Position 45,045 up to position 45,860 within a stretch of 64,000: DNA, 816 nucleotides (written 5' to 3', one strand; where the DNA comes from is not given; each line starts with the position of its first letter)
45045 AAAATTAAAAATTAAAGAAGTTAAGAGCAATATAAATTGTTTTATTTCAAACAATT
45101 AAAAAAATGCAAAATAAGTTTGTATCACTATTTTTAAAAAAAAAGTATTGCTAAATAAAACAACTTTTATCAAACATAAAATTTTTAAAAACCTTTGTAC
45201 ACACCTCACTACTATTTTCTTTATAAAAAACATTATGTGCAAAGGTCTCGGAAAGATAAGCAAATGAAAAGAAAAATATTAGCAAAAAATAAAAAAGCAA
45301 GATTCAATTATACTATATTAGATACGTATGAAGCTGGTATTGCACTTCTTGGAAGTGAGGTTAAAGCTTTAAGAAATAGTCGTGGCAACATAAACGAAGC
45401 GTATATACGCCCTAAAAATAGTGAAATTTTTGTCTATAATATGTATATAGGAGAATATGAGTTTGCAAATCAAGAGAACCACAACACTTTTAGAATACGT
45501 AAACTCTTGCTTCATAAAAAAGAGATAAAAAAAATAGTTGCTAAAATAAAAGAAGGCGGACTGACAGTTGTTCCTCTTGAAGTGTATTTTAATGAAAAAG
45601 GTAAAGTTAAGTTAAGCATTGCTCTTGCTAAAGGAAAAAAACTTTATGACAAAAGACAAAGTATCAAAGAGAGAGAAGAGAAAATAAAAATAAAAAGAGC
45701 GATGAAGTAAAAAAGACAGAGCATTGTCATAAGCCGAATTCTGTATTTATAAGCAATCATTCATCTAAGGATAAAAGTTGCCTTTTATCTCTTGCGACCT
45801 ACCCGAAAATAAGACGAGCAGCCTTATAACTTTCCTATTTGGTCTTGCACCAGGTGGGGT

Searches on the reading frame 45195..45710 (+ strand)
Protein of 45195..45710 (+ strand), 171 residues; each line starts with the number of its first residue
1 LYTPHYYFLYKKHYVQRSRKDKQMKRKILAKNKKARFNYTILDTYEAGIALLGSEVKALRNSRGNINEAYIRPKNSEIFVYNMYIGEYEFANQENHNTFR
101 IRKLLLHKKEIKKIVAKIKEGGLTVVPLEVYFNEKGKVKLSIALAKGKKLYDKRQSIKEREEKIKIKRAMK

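Call 70: search_protein_families(library=pfam, proteins=[window:45195-45710:+], max_evalue=0.001)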
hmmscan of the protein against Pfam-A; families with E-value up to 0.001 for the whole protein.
window:45195-45710:+ (171 aa): 1 family
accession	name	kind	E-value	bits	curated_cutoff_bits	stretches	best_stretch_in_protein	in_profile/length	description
PF01668.23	SmpB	-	2.7e-54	183.4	27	1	30-171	2-142/143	SmpB protein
